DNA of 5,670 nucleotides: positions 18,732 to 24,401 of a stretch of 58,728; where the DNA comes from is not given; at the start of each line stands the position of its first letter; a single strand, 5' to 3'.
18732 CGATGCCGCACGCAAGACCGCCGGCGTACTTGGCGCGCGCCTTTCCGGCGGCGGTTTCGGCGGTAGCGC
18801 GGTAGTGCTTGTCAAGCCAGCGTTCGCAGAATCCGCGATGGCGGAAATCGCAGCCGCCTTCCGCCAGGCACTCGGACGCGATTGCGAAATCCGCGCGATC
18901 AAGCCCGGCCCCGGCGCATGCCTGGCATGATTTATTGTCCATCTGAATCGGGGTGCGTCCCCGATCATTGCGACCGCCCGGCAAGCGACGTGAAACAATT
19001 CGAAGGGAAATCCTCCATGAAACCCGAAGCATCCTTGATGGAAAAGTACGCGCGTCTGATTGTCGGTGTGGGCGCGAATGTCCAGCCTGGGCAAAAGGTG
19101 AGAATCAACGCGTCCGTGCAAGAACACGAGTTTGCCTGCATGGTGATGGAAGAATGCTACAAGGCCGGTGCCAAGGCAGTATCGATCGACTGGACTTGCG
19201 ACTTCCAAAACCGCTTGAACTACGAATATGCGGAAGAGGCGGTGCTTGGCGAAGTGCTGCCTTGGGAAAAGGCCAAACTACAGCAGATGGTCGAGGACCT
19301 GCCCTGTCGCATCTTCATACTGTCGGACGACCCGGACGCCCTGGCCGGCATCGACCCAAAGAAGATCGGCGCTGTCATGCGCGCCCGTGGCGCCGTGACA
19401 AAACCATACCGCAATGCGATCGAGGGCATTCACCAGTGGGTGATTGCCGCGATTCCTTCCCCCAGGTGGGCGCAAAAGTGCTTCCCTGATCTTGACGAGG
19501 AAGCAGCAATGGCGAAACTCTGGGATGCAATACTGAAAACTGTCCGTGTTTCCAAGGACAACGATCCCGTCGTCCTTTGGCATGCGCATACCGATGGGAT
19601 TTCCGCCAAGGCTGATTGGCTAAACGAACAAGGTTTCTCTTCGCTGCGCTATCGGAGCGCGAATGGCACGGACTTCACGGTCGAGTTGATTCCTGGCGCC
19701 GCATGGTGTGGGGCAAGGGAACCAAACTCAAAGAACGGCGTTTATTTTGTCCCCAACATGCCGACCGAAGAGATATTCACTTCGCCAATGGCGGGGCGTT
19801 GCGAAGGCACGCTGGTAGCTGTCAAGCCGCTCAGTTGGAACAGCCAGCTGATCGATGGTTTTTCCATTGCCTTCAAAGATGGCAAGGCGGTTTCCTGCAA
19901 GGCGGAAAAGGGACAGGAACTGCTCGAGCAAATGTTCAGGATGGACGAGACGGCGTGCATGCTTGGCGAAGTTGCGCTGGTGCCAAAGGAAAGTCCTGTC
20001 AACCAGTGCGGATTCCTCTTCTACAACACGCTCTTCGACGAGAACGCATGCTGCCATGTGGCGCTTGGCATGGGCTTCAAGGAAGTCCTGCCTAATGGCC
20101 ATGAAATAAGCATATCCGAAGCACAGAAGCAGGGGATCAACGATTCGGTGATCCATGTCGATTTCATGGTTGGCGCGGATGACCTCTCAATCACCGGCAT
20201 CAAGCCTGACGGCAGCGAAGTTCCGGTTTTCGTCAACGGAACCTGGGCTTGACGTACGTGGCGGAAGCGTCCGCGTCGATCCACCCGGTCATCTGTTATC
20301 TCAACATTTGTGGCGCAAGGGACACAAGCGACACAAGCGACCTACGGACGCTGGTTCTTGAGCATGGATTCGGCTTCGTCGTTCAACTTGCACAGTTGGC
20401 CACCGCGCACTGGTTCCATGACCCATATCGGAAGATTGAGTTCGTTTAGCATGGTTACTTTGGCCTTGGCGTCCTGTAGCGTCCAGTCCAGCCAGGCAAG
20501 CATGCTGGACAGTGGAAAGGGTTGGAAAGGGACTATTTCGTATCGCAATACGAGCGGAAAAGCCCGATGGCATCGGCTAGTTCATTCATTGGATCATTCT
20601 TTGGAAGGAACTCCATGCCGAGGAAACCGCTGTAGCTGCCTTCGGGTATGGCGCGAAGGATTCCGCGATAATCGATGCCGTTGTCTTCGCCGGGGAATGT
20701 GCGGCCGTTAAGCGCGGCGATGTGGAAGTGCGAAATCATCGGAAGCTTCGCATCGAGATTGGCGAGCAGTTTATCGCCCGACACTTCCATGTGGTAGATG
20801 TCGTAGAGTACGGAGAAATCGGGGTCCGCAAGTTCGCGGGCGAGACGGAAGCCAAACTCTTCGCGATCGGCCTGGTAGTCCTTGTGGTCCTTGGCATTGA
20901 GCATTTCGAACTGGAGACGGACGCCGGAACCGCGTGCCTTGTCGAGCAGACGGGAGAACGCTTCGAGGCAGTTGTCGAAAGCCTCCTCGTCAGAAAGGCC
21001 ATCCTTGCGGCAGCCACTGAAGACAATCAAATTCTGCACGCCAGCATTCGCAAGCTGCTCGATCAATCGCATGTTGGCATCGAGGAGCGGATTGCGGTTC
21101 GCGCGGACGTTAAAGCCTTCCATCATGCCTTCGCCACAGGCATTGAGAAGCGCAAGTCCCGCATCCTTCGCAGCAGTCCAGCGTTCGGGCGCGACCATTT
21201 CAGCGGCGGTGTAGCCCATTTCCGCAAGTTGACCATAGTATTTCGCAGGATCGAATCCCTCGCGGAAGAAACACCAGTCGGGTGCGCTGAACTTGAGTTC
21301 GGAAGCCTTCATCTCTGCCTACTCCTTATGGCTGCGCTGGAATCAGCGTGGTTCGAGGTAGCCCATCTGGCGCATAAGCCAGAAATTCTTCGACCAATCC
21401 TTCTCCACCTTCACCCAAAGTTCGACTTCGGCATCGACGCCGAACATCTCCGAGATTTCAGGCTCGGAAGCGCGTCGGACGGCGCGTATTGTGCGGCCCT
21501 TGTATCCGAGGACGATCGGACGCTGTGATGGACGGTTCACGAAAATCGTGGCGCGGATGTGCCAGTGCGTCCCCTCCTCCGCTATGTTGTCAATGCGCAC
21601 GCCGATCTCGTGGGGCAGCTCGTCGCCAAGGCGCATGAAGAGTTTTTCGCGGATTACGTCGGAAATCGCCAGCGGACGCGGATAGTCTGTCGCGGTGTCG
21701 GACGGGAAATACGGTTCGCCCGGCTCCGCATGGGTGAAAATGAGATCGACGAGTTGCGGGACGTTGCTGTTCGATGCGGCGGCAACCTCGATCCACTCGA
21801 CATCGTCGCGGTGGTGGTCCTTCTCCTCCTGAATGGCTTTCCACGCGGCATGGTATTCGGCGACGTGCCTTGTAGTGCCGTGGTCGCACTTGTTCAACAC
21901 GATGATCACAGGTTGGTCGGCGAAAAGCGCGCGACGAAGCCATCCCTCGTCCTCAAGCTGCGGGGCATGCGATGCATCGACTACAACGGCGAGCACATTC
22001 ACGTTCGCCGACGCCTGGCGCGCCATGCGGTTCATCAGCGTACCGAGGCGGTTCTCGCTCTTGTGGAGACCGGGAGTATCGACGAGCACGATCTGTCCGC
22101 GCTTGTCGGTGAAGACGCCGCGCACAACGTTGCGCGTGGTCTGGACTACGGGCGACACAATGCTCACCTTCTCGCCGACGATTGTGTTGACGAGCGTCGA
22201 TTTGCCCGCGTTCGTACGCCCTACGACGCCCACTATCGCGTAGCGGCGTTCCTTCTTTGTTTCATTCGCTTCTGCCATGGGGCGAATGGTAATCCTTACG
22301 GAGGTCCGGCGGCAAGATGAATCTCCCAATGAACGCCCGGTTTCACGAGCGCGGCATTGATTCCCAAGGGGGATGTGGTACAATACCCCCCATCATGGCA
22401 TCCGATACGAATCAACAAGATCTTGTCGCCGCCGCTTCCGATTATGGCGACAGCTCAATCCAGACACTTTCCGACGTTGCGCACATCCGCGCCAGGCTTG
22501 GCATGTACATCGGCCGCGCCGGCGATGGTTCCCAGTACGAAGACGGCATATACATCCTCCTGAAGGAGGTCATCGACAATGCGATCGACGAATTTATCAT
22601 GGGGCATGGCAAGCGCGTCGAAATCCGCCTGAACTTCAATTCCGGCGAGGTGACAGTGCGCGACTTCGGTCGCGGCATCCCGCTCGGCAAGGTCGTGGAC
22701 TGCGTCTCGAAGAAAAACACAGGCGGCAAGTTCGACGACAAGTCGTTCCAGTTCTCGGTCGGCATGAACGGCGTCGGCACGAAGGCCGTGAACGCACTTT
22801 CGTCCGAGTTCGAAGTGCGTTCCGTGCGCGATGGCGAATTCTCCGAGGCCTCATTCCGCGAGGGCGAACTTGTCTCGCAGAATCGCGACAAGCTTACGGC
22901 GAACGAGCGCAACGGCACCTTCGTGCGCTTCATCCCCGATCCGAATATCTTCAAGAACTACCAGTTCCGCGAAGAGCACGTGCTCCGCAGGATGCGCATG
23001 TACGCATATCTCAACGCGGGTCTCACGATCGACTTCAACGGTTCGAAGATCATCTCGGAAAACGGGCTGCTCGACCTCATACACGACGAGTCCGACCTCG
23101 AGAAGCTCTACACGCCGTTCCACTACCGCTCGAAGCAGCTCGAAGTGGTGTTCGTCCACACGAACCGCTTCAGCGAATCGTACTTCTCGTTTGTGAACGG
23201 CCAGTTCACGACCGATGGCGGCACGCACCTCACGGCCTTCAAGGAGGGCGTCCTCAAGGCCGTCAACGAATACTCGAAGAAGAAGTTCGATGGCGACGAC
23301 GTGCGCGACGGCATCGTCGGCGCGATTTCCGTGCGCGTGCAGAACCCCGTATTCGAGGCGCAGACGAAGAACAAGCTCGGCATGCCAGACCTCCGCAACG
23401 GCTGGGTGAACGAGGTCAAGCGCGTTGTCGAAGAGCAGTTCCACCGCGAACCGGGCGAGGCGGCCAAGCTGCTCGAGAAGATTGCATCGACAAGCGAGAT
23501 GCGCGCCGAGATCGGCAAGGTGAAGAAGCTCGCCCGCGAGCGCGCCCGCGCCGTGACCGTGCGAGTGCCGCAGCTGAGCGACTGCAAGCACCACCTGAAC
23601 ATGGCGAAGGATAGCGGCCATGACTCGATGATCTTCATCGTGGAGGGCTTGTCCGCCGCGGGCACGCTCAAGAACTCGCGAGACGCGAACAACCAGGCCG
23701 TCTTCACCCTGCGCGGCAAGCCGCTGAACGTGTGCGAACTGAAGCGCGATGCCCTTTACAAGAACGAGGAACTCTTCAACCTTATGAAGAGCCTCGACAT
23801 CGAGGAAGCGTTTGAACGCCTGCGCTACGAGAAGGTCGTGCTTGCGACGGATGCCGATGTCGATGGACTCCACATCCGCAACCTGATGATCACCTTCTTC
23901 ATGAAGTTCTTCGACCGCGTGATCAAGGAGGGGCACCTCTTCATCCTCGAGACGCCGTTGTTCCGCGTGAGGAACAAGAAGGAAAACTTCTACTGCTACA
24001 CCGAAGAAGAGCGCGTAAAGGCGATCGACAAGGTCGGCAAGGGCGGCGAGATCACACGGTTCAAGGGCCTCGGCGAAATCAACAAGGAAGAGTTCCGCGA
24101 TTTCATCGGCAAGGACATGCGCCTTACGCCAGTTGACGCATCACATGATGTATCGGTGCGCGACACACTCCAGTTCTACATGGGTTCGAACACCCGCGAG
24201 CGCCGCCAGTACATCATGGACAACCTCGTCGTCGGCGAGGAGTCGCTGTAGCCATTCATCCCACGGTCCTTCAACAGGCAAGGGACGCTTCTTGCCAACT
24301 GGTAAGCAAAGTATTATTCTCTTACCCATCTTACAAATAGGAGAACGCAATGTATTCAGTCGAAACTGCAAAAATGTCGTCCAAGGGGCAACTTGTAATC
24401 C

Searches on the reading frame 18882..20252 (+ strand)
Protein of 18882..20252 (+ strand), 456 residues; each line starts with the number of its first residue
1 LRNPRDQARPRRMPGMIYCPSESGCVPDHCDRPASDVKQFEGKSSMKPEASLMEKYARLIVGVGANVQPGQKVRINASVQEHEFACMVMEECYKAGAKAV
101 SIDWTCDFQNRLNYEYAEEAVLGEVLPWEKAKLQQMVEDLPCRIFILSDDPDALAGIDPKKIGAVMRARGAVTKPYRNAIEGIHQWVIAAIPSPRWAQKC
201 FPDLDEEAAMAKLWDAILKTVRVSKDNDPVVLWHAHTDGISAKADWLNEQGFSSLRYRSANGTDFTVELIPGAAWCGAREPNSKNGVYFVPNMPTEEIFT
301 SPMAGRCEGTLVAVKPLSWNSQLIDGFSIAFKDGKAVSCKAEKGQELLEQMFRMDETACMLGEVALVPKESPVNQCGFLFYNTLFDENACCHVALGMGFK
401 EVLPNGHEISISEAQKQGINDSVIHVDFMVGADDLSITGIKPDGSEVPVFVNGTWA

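Call 25: search_protein_families(library=pfam, proteins=[window:18882-20252:+], max_evalue=0.001)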
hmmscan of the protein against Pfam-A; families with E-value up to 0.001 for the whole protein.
window:18882-20252:+ (456 aa): 1 family
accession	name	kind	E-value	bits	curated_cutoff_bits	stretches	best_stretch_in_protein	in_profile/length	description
PF02073.20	Peptidase_M29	-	6.9e-151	503.1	27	1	52-455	4-406/406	Thermophilic metalloprotease (M29)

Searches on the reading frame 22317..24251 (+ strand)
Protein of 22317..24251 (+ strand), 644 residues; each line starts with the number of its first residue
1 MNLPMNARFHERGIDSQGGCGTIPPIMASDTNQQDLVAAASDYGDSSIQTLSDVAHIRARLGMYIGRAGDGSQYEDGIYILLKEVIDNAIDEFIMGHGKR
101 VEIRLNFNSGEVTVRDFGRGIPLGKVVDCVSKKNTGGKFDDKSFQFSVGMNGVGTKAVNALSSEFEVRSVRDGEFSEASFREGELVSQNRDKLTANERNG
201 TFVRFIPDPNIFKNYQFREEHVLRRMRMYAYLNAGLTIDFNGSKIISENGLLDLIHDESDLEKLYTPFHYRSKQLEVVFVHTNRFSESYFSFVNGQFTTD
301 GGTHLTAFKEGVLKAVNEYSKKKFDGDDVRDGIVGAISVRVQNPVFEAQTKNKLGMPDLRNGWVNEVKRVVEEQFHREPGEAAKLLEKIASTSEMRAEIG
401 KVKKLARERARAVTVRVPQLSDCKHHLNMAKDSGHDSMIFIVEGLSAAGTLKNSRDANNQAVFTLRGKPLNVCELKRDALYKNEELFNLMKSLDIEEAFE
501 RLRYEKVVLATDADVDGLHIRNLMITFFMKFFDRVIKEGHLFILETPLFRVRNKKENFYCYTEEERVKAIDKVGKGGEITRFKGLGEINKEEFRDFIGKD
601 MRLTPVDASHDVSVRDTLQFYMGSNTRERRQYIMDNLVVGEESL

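Call 3: search_protein_families(library=pfam, proteins=[window:22317-24251:+], max_evalue=0.01)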
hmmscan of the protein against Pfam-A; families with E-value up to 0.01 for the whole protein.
window:22317-24251:+ (644 aa): 5 families
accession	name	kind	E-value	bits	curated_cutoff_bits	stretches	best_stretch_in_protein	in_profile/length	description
PF00204.31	DNA_gyraseB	-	1.8e-30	106.1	27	1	273-401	32-169/173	DNA gyrase B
PF01751.28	Toprim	-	1.2e-13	51.4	23.1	1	439-543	2-93/96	Toprim domain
PF02518.31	HATPase_c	-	1.1e-08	35.9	26.4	1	75-166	3-88/111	Histidine kinase-, DNA gyrase B-, and HSP90-like ATPase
PF00986.26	DNA_gyraseB_C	-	3.5e-07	30.7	29.8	1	577-634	4-63/63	DNA gyrase B subunit, carboxyl terminus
PF13589.12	HATPase_c_3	-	0.005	17.3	25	1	82-189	7-112/137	Histidine kinase-, DNA gyrase B-, and HSP90-like ATPase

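Call 20: find_homologous_proteins(query=window:22317-24248:+, max_evalue=1e-50)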
Query window:22317-24248:+ (644 aa): 8000 proteins with E <= 1e-50 among 8000 candidates; the best 120 are listed.
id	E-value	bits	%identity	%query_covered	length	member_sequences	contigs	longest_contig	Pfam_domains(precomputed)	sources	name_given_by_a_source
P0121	0.0e+0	1381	100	96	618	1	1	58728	PF00986.27,PF02518.32,PF01751.29,PF00204.32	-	-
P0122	0.0e+0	1184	85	95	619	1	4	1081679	PF00986.27,PF02518.32,PF01751.29,PF00204.32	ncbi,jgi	ncbi:MAG: toprim domain-containing protein [Kiritimatiellia bacterium]|jgi:topoisomerase-4 subunit B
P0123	0.0e+0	1177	85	94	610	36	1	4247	PF00986.27,PF02518.32,PF01751.29,PF00204.32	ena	-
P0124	0.0e+0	1176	86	94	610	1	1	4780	PF00986.27,PF02518.32,PF01751.29,PF00204.32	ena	-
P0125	0.0e+0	1164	84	94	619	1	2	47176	PF00986.27,PF02518.32,PF01751.29,PF00204.32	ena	-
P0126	0.0e+0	1163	84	94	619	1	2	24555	PF00986.27,PF02518.32,PF01751.29,PF00204.32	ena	-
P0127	0.0e+0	1160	84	94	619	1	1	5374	PF02518.32,PF01751.29,PF00204.32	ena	-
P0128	0.0e+0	1148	85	91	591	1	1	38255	PF00986.27,PF02518.32,PF01751.29,PF00204.32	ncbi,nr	ncbi:MAG: ATP-binding protein [Kiritimatiellae bacterium]|nr:ATP-binding protein [Kiritimatiellia ba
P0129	0.0e+0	1127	81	94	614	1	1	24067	PF00986.27,PF02518.32,PF01751.29,PF00204.32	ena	-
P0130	0.0e+0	1127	81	94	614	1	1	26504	PF00986.27,PF02518.32,PF01751.29,PF00204.32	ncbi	-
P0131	0.0e+0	1113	81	93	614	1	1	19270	PF00986.27,PF02518.32,PF01751.29,PF00204.32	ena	-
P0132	0.0e+0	1111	79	95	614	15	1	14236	PF02518.32,PF01751.29,PF00204.32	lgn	-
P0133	0.0e+0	1107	79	94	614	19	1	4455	PF02518.32,PF01751.29,PF00204.32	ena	-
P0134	0.0e+0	1093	79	95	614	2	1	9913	PF00986.27,PF02518.32,PF01751.29,PF00204.32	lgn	-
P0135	0.0e+0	1081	80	92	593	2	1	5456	PF00986.27,PF02518.32,PF01751.29,PF00204.32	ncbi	-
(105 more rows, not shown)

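Call 21: find_encoding_contigs(protein=P0122, flank=10000, max_places=4)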
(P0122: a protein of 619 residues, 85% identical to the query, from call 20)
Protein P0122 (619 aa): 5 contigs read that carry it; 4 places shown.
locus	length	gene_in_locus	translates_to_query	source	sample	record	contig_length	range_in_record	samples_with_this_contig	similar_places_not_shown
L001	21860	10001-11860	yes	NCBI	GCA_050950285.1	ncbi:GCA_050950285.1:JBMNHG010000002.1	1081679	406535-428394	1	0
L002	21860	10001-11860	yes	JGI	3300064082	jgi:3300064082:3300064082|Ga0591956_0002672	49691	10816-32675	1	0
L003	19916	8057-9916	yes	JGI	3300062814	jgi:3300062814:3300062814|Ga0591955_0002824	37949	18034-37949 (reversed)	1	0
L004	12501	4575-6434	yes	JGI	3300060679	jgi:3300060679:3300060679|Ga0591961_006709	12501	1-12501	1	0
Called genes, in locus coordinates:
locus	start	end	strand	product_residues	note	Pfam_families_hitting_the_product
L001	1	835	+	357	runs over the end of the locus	PF01208:URO-D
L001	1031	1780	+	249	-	PF00528:BPD_transp_1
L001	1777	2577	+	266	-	PF00528:BPD_transp_1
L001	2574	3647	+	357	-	PF00005:ABC_tran, PF02463:SMC_N (faint), PF13304:AAA_21 (faint), PF08402:TOBE_2 (faint), PF03459:TOBE (weak), PF12857:TOBE_3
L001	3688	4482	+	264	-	PF01261:AP_endonuc_2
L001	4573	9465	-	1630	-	PF07602:DUF1565 (faint), PF22842:Pel9A-like_beta_helix, PF13229:Beta_helix (weak), PF17161:DUF5123 (faint), PF13229:Beta_helix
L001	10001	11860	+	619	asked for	PF02518:HATPase_c, PF00204:DNA_gyraseB, PF01751:Toprim, PF00986:DNA_gyraseB_C (weak)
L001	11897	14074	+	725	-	PF00521:DNA_topoisoIV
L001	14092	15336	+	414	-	PF01841:Transglut_core, PF04473:DUF553 (weak)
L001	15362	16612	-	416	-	PF07690:MFS_1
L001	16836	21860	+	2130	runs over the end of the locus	-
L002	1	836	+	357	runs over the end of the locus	PF01208:URO-D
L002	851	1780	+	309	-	PF00528:BPD_transp_1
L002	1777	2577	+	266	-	PF00528:BPD_transp_1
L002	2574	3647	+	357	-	PF00005:ABC_tran, PF02463:SMC_N (faint), PF13304:AAA_21 (faint), PF08402:TOBE_2 (faint), PF03459:TOBE (weak), PF12857:TOBE_3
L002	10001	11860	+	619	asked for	PF02518:HATPase_c, PF00204:DNA_gyraseB, PF01751:Toprim, PF00986:DNA_gyraseB_C (weak)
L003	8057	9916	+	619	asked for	PF02518:HATPase_c, PF00204:DNA_gyraseB, PF01751:Toprim, PF00986:DNA_gyraseB_C (weak)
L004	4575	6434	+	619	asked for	PF02518:HATPase_c, PF00204:DNA_gyraseB, PF01751:Toprim, PF00986:DNA_gyraseB_C (weak)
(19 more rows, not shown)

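Call 22: find_encoding_contigs(protein=P0125, flank=10000, max_places=3)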
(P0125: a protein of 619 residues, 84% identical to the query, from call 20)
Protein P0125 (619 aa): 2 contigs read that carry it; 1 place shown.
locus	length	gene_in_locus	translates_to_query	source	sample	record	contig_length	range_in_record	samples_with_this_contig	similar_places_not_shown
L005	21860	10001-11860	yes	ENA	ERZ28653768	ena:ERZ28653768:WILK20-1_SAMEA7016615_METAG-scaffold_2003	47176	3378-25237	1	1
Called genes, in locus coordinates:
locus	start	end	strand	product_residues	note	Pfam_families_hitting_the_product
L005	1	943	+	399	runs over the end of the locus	PF02518:HATPase_c, PF00072:Response_reg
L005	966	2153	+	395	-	PF00753:Lactamase_B, PF19583:ODP, PF12706:Lactamase_B_2 (weak), PF00258:Flavodoxin_1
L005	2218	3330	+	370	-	PF01321:Creatinase_N, PF00557:Peptidase_M24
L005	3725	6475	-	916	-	PF00521:DNA_topoisoIV, PF03989:DNA_gyraseA_C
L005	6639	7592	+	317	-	PF14315:DUF4380 (faint)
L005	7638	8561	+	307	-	PF14237:GYF_2 (faint)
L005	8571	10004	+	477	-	PF14691:Fer4_20, PF01262:AlaDh_PNT_C (faint), PF01266:DAO (faint), PF03486:HI0933_like (faint), PF07992:Pyr_redox_2, PF12831:FAD_oxidored (faint), PF13450:NAD_binding_8 (weak), PF00070:Pyr_redox (weak), +1 more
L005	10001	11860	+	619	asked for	PF02518:HATPase_c, PF00204:DNA_gyraseB, PF01751:Toprim, PF00986:DNA_gyraseB_C (weak)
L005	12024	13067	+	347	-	-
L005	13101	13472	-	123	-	PF01325:Fe_dep_repress, PF02742:Fe_dep_repr_C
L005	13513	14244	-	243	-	-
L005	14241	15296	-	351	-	PF02504:FA_synthesis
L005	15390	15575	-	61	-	PF01783:Ribosomal_L32p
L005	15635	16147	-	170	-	PF02620:YceD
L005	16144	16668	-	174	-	PF01467:CTP_transf_like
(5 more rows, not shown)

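Call 23: find_encoding_contigs(protein=P0128, flank=10000, max_places=3)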
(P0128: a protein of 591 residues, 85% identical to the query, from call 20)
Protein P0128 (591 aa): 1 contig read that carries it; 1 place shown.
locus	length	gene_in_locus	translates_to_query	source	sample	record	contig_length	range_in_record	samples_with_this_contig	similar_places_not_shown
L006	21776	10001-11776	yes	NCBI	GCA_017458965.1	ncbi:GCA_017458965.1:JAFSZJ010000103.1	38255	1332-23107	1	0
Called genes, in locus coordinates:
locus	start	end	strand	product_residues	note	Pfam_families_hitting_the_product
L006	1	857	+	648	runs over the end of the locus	PF00703:Glyco_hydro_2 (weak), PF16355:DUF4982, PF02518:HATPase_c, PF00072:Response_reg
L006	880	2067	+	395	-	PF00753:Lactamase_B, PF19583:ODP, PF12706:Lactamase_B_2 (weak), PF00258:Flavodoxin_1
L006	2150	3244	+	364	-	PF01321:Creatinase_N, PF00557:Peptidase_M24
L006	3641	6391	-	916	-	PF00521:DNA_topoisoIV, PF03989:DNA_gyraseA_C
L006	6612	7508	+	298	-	PF14315:DUF4380 (faint)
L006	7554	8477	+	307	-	PF14237:GYF_2 (faint)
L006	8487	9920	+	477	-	PF14691:Fer4_20, PF01262:AlaDh_PNT_C (faint), PF01266:DAO (faint), PF03486:HI0933_like (faint), PF07992:Pyr_redox_2, PF12831:FAD_oxidored (faint), PF13450:NAD_binding_8 (weak), PF00070:Pyr_redox (weak), +1 more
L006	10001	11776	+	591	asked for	PF02518:HATPase_c, PF00204:DNA_gyraseB, PF01751:Toprim, PF00986:DNA_gyraseB_C (weak)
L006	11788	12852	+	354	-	-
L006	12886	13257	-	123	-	PF01325:Fe_dep_repress, PF02742:Fe_dep_repr_C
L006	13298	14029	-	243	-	-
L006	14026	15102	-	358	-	PF02504:FA_synthesis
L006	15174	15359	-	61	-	PF01783:Ribosomal_L32p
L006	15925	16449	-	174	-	PF01467:CTP_transf_like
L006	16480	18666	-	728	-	-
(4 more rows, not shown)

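Call 26: search_protein_families(library=ncbifam, proteins=[window:22317-24251:+], max_evalue=0.001)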
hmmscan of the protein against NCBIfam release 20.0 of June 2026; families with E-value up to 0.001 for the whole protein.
window:22317-24251:+ (644 aa): 5 families
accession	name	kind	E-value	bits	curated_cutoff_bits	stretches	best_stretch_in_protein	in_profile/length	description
NF004189.0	PRK05644.1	subfamily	1.7e-125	419.8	740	1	39-636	6-632/641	DNA gyrase subunit B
NF011501.0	PRK14939.1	subfamily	1.8e-116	390.5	796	1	39-566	6-556/803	DNA gyrase subunit B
TIGR01059.1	gyrB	equivalog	2e-115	386.7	882.4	1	43-636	1-630/639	DNA topoisomerase (ATP-hydrolyzing) subunit B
TIGR01058.1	parE_Gpos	equivalog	1.5e-97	327.5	899.95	1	40-638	2-628/637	DNA topoisomerase IV subunit B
TIGR01055.1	parE_Gneg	equivalog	5.3e-90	302.6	723.35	1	42-633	3-618/625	DNA topoisomerase IV subunit B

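Call 63: find_encoding_contigs(protein=P0126, flank=10000, max_places=2)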
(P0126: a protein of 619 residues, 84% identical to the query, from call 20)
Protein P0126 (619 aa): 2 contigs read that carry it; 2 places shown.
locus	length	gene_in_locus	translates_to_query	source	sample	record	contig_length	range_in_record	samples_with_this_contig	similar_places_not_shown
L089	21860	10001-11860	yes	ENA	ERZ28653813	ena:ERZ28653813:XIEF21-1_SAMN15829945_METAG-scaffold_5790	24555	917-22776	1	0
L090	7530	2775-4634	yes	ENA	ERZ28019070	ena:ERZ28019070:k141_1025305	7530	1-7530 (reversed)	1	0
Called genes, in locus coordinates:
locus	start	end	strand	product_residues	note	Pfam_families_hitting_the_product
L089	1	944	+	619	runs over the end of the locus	?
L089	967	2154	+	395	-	PF00753:Lactamase_B, PF19583:ODP, PF12706:Lactamase_B_2 (weak), PF00258:Flavodoxin_1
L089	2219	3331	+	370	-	PF01321:Creatinase_N, PF00557:Peptidase_M24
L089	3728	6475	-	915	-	-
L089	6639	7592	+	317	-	PF14315:DUF4380 (faint)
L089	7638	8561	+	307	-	PF14237:GYF_2 (faint)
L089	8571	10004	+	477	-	PF14691:Fer4_20, PF01262:AlaDh_PNT_C (faint), PF01266:DAO (faint), PF03486:HI0933_like (faint), PF07992:Pyr_redox_2, PF12831:FAD_oxidored (faint), PF13450:NAD_binding_8 (weak), PF00070:Pyr_redox (weak), +1 more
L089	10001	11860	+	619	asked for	PF02518:HATPase_c, PF00204:DNA_gyraseB, PF01751:Toprim, PF00986:DNA_gyraseB_C (weak)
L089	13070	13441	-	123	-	PF01325:Fe_dep_repress, PF02742:Fe_dep_repr_C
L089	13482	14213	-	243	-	-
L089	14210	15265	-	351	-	PF02504:FA_synthesis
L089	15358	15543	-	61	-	PF01783:Ribosomal_L32p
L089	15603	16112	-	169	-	PF02620:YceD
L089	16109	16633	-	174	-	PF01467:CTP_transf_like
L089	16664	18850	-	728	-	-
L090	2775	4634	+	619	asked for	PF02518:HATPase_c, PF00204:DNA_gyraseB, PF01751:Toprim, PF00986:DNA_gyraseB_C (weak)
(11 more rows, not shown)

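Call 64: find_encoding_contigs(protein=P0130, flank=10000, max_places=2)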
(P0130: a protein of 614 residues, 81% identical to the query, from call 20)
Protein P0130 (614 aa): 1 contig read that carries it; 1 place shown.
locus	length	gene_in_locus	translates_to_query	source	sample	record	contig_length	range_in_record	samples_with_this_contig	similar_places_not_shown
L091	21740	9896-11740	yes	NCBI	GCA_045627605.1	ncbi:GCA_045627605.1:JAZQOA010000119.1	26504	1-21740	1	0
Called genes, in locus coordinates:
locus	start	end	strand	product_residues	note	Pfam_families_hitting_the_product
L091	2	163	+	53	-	?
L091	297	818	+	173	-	PF13091:PLDc_2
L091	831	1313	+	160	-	-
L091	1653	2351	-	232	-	PF00801:PKD (faint)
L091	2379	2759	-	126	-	-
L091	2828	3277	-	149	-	-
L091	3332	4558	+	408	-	-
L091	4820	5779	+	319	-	PF03462:PCRF, PF00472:RF-1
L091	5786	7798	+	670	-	-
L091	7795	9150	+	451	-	PF00919:UPF0004, PF04055:Radical_SAM, PF01938:TRAM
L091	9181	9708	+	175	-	-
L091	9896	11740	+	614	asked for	PF02518:HATPase_c, PF00204:DNA_gyraseB, PF01751:Toprim, PF00986:DNA_gyraseB_C (weak)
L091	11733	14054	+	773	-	PF00521:DNA_topoisoIV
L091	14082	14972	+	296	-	PF00892:EamA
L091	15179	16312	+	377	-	PF28019:HmpF (weak)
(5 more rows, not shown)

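Call 83: find_related_loci(query=window:22395-24248:+, collection=metagenome_contigs, flank=10000)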
Query window:22395-24248:+ (618 aa) in metagenome_contigs; peptide patterns used: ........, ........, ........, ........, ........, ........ (x = any residue, [..] = any of these).
600 stretches matched a pattern (row limit reached: there are more); 524 encode a relative of the query (tblastn E <= 1e-3); the best 80 are kept; 80 distinct loci.
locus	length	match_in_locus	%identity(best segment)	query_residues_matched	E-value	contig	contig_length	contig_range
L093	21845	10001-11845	78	4-618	0e+0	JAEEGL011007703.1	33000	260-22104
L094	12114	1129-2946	73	13-618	0e+0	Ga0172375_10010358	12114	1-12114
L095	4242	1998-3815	74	13-618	0e+0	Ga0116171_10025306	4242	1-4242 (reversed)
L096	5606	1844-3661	75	13-618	0e+0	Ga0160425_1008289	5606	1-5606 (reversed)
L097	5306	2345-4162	73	13-618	0e+0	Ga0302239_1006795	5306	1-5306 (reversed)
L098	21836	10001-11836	73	7-618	0e+0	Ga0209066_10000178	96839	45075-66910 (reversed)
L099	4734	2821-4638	73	13-618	0e+0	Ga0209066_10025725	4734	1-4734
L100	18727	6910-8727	73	13-618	0e+0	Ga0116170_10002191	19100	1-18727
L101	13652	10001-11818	74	13-618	0e+0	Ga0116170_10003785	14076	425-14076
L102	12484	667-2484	73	13-618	0e+0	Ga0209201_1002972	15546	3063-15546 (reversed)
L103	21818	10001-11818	73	13-618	0e+0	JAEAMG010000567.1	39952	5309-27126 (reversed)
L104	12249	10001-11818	73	13-618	0e+0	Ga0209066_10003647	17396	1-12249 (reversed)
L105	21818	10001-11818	74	13-618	0e+0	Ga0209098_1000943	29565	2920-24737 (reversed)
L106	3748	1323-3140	73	13-618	0e+0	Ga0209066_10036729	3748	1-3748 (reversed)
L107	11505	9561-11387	72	10-618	0e+0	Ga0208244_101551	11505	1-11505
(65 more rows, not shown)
